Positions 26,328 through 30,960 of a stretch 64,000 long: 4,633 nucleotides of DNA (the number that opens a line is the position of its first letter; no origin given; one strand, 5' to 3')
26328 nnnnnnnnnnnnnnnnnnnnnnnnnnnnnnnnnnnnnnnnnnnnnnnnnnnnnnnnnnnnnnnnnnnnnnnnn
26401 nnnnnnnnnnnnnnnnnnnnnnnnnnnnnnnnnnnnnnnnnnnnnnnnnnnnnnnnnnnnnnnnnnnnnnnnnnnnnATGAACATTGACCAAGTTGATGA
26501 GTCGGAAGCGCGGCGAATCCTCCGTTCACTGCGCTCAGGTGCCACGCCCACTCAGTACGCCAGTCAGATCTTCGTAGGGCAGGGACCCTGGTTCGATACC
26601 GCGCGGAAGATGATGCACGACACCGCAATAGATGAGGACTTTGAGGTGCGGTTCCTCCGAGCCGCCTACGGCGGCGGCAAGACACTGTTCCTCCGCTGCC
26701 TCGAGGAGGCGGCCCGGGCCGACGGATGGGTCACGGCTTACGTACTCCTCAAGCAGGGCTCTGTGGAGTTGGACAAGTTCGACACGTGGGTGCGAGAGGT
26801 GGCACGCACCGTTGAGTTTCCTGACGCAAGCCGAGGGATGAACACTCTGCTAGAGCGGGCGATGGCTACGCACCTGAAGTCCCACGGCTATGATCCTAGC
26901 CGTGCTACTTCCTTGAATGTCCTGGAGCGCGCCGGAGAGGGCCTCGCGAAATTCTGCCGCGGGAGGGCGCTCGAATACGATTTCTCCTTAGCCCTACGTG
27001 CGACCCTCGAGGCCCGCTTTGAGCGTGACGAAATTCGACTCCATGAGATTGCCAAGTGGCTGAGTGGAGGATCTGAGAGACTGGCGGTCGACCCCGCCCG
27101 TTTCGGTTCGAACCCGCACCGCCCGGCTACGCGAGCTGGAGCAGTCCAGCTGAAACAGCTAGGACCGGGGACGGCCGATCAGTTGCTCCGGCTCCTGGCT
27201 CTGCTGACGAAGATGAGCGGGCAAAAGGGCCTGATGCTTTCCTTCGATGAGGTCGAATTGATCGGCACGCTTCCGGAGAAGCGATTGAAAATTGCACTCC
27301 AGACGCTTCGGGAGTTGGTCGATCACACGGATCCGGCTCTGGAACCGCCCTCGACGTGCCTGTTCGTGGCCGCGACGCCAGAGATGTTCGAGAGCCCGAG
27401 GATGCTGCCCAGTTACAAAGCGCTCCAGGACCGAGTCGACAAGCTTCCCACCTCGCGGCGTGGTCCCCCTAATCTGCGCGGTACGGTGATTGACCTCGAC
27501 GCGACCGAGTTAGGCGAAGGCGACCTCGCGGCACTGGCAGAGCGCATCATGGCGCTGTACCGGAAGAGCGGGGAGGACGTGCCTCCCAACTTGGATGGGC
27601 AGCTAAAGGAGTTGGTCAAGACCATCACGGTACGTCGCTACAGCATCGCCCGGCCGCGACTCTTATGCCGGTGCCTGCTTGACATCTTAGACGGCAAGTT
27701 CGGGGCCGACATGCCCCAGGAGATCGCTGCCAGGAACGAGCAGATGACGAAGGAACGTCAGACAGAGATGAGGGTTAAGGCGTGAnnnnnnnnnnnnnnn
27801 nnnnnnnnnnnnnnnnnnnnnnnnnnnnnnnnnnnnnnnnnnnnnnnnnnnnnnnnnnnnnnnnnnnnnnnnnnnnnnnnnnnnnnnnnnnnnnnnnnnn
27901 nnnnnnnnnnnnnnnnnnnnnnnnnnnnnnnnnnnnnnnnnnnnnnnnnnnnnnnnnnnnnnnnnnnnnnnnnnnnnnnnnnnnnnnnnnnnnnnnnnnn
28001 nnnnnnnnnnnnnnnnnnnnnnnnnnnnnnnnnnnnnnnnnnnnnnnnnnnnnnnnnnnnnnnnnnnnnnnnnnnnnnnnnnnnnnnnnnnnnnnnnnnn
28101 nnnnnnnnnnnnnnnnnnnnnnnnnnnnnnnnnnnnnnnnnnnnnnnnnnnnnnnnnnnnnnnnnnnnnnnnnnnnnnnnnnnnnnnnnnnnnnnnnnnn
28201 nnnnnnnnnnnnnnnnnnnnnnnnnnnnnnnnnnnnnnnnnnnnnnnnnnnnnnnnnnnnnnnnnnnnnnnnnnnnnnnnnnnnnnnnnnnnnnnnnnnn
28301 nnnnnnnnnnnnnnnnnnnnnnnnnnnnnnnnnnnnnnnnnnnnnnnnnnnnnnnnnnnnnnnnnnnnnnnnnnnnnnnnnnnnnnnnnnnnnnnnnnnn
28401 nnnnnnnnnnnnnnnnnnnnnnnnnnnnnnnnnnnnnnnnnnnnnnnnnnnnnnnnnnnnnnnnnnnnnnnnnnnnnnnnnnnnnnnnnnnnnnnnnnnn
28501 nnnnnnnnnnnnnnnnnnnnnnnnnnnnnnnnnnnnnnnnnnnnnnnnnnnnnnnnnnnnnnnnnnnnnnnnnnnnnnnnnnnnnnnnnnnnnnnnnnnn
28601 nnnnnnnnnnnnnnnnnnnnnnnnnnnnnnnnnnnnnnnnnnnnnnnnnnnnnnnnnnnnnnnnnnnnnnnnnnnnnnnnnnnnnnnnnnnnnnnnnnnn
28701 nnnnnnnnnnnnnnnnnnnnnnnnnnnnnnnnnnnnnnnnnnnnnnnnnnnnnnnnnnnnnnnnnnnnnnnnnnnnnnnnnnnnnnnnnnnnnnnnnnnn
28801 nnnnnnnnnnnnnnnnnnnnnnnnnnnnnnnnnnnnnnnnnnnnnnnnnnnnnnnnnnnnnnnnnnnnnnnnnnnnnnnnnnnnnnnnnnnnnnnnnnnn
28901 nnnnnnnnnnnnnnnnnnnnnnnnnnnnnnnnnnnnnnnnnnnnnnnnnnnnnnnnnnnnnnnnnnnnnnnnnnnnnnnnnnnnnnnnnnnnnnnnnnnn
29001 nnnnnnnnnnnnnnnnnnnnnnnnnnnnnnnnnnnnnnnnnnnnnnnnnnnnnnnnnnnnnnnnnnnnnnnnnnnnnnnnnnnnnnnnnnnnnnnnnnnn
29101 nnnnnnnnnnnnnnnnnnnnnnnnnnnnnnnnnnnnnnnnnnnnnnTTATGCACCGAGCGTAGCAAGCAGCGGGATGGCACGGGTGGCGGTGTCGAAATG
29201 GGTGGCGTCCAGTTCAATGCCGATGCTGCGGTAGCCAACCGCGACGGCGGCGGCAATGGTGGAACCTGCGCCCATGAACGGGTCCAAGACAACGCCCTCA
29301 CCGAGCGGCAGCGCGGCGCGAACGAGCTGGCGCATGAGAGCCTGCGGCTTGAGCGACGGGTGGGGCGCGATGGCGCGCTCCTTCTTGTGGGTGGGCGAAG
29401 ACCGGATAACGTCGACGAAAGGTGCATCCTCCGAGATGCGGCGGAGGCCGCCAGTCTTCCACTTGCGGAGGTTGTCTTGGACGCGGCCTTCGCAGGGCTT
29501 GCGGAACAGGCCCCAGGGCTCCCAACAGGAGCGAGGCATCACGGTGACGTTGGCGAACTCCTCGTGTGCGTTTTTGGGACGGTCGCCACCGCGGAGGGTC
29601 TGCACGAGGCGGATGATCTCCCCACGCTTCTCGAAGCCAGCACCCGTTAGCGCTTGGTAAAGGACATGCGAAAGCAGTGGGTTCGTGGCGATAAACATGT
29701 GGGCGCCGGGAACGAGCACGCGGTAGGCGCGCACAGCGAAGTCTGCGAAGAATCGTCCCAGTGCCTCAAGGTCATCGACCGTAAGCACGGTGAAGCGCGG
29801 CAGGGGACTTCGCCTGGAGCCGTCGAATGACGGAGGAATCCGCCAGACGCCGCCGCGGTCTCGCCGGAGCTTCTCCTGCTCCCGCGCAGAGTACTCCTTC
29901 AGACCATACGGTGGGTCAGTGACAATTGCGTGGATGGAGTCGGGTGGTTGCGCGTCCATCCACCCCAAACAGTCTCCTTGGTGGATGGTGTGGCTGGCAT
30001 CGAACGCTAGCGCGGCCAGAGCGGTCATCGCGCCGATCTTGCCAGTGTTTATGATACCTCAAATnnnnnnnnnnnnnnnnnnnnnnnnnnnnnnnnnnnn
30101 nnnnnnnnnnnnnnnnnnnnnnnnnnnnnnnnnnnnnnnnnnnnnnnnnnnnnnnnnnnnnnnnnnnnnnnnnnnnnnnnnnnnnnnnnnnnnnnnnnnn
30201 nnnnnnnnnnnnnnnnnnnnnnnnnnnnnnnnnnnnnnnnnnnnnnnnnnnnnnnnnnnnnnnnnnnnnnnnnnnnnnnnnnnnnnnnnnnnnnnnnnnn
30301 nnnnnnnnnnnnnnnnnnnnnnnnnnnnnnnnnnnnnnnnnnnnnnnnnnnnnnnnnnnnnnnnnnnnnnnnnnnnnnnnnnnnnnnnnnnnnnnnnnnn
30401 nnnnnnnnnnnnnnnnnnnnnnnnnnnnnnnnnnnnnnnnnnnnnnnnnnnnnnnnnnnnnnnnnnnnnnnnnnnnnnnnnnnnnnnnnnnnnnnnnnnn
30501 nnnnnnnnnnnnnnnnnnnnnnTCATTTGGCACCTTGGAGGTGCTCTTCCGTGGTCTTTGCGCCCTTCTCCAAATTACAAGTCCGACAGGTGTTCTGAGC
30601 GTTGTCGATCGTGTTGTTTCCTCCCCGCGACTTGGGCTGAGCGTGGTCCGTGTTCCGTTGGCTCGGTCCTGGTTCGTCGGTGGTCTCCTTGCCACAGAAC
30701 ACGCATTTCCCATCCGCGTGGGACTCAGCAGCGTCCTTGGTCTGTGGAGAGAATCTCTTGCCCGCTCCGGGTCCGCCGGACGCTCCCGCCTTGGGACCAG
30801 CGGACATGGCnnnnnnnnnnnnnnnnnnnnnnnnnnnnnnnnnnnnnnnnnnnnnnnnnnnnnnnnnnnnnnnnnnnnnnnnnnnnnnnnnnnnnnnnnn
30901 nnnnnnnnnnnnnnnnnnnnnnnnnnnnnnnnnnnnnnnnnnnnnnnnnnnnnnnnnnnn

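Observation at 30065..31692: Lipoprotein HNH-nuclease toxin with 4-nt-overlapping downstream immunity-like gene (polymorphic toxin / SitA-like cassette)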

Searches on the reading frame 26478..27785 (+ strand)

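Call 3: search_protein_families(library=pfam, proteins=[window:26478-27785:+], max_evalue=0.1)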
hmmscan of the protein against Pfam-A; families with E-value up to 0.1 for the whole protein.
window:26478-27785:+ (435 aa): 1 family
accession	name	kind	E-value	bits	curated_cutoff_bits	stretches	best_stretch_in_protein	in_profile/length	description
PF10923.14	BrxC_BrxD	-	6.2e-34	118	22.2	1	8-405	3-396/414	BREX system ATP-binding protein BrxC/D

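Call 4: search_protein_families(library=ncbifam, proteins=[window:26478-27785:+], max_evalue=0.1)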
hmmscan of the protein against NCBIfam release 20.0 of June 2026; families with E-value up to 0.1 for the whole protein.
window:26478-27785:+ (435 aa): 1 family
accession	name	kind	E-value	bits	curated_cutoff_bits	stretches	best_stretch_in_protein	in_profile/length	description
NF033438.1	BREX_BrxD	equivalog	2e-30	106.3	350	1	8-405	2-392/423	BREX system ATP-binding protein BrxD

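Call 56: search_protein_families(library=padloc, proteins=[window:26478-27785:+], max_evalue=0.001)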
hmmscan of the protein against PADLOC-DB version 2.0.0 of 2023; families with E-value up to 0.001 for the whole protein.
window:26478-27785:+ (435 aa): 2 families
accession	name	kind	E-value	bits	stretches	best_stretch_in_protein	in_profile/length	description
PDLC02494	BrxD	-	1.8e-31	107.8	1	6-405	4-396/440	BrxD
PDLC03959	SngB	-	8.7e-11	39.5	2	236-384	231-378/439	-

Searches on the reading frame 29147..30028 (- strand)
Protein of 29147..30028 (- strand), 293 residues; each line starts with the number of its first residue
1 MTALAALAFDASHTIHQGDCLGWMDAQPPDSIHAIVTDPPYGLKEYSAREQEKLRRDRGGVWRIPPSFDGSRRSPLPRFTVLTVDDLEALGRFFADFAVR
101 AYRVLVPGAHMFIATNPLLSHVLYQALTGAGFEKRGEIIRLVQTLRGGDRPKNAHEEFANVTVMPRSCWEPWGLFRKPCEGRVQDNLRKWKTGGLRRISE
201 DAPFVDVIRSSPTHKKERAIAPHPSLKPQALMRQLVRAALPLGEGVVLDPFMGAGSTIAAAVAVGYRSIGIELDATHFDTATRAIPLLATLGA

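Call 3: search_protein_families(library=pfam, proteins=[window:29147-30028:-], max_evalue=0.1)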
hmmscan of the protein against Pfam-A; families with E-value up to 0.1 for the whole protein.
window:29147-30028:- (293 aa): 3 families
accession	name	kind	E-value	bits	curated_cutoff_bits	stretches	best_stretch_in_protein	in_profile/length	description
PF01555.25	N6_N4_Mtase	-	2.6e-18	67.2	26.7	1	32-282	1-220/221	DNA methylase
PF01170.24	UPF0020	-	0.0028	17.8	22.3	0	30-56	120-146/197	RMKL-like, methyltransferase domain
PF02384.22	N6_Mtase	-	0.08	12.7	20.4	0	13-53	107-146/311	N-6 DNA Methylase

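Call 4: search_protein_families(library=ncbifam, proteins=[window:29147-30028:-], max_evalue=0.1)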
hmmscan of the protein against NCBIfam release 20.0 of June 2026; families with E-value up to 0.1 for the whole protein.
window:29147-30028:- (293 aa): 4 families
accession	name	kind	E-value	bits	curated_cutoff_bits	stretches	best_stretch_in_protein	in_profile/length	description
NF050803.1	DnaMtaseCcrMCaul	equivalog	3.3e-14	52.6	830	2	216-285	179-247/350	adenine-specific DNA-methyltransferase CcrM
NF008572.0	PRK11524.1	equivalog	4.4e-13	49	292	2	222-283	194-254/294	adenine-specific DNA-methyltransferase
NF010253.0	PRK13699.1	subfamily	2.3e-12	47.1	244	2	222-278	143-198/226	DNA methyltransferase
TIGR01177.1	TIGR01177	hypoth_equivalog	2.4e-08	33.7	316.55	2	223-275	158-214/330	TIGR01177 family methyltransferase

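Call 56: search_protein_families(library=padloc, proteins=[window:29147-30028:-], max_evalue=0.001)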
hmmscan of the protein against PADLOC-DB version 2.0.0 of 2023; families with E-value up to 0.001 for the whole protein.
window:29147-30028:- (293 aa): 46 families (the best 25 are shown)
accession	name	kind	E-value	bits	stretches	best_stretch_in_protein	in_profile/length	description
PDLC03215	MTase_II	-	1.5e-119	396.9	1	18-291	54-327/331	Type II methyltransferase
PDLC03371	MTase_II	-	5.1e-24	83.2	1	12-283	10-250/260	Type II methyltransferase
PDLC03228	MTase_II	-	3.8e-18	64.1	2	222-283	143-203/227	Type II methyltransferase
PDLC03265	MTase_II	-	2.2e-16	58.2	1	197-285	244-328/333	Type II methyltransferase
PDLC03320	MTase_II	-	5.2e-16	56.7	1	206-286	196-275/289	Type II methyltransferase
PDLC03299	MTase_II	-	2.3e-15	54.9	1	216-283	189-255/296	Type II methyltransferase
PDLC03738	oMTase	-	3e-14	50.5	1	215-287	196-267/376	orphan methyltransferase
PDLC03216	MTase_II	-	4.9e-14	50.1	1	222-285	193-255/364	Type II methyltransferase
PDLC03350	MTase_II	-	6e-14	50.2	1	210-283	223-293/312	Type II methyltransferase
PDLC03353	MTase_II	-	4.2e-13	47.4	1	213-285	181-250/260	Type II methyltransferase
PDLC03308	MTase_II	-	7.3e-12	43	1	213-278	323-387/419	Type II methyltransferase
PDLC03387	MTase_II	-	2e-11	41.6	1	222-282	213-272/289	Type II methyltransferase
PDLC03732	oMTase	-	1.4e-10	39.2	1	221-291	185-254/258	orphan methyltransferase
PDLC03321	MTase_II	-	6.9e-10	36.5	1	223-282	182-239/245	Type II methyltransferase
PDLC04134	mad2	-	4.4e-09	33.7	1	227-285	275-333/492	mads_2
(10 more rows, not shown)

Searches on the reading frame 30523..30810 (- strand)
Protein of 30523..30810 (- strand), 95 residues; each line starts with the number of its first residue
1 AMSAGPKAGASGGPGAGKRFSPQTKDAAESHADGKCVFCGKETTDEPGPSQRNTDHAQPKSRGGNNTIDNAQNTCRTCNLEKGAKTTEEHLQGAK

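Call 32: search_solved_structures(query=window:30523-30810:-, max_evalue=1, show_alignments=3)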
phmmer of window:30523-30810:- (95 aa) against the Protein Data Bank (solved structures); distinct sequences matched with E-value up to 1: 22.
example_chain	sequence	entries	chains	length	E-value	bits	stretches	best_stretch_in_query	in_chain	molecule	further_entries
8w2s_A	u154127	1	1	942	8.4e-07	32.6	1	5-87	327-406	HNH nuclease domain-containing protein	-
9k32_A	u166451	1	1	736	9.7e-07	32.4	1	30-89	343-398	HNH nuclease domain-containing protein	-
8w2z_A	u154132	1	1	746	1.6e-06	31.7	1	5-87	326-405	HNH nuclease domain-containing protein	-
8zq9_B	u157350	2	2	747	1.6e-06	31.7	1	5-87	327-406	a protein | HNH nuclease domain-containing protein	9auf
8zdr_C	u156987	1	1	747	4.2e-05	27.2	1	5-87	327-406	a protein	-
9lgi_A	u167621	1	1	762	0.00014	25.5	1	17-87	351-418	HNH nuclease domain-containing protein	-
9nvu_P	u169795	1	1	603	0.00025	24.7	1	27-88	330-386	OrufIscB-REC-swap 49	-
8d2k_A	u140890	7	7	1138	0.0033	21.1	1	33-85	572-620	CRISPR-associated endonuclease, Csn1 family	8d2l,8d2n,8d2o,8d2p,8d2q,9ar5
4h9d_A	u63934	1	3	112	0.0088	19.8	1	32-82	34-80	HNH endonuclease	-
5mkw_A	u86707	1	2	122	0.029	18.1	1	53-92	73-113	DNA annealing helicase and endonuclease ZRANB3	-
7pzy_AQ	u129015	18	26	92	0.062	17.1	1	13-72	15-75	Ribosomal 60S subunit protein L43A | 60S ribosomal protein L43-A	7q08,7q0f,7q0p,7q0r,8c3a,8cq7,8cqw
9k30_A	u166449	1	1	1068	0.16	15.7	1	34-89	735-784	TbaIscB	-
9spj_r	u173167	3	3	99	0.2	15.4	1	13-67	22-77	60S ribosomal protein L43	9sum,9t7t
9wn6_B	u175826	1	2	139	0.22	15.3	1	31-93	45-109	CRISPR-associated endonuclease Cas9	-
6jhw_B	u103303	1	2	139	0.22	15.3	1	31-93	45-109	CRISPR-associated endonuclease Cas9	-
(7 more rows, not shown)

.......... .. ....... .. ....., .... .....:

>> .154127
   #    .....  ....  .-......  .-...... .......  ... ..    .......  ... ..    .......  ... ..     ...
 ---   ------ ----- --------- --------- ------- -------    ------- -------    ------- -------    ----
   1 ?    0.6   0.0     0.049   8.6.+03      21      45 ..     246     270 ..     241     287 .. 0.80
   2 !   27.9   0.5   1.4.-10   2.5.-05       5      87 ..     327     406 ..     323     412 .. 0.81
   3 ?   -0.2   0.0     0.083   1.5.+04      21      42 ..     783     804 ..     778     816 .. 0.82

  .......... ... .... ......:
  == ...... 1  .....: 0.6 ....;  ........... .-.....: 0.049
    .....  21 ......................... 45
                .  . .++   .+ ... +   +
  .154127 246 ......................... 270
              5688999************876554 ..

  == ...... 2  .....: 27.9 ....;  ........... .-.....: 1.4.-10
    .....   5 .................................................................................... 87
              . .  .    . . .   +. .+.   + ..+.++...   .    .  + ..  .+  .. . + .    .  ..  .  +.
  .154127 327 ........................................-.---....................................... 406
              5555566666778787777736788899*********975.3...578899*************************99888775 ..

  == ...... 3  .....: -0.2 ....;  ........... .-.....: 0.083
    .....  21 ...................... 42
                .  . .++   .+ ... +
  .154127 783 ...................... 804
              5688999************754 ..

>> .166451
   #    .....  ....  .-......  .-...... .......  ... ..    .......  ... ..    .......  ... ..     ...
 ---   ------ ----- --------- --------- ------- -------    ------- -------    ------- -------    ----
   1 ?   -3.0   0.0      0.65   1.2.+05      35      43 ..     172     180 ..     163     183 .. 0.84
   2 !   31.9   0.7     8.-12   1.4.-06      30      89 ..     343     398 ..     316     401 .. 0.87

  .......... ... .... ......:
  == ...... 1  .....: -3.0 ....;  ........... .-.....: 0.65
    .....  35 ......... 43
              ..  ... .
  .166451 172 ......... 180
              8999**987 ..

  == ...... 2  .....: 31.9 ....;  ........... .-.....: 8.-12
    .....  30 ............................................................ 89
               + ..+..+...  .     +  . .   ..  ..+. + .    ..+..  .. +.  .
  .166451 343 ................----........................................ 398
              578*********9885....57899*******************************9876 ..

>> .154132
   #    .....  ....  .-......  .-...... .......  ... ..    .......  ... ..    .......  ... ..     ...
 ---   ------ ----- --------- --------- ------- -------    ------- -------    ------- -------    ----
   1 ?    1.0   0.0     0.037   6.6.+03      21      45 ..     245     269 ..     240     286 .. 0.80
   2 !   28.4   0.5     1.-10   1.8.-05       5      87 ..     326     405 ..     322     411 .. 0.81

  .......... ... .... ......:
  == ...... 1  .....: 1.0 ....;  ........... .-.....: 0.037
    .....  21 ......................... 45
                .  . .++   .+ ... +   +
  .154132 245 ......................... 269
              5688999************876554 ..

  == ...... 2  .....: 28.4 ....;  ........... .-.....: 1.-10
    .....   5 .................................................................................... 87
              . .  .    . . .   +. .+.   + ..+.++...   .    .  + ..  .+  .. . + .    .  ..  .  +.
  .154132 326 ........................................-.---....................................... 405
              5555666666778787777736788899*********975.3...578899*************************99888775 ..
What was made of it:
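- On HNH (beta-beta-alpha-metal) nucleases, Pfam PF14279/PF01844: Aligned with solved HNH-nuclease and IscB/Cas9 chains (call 32).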
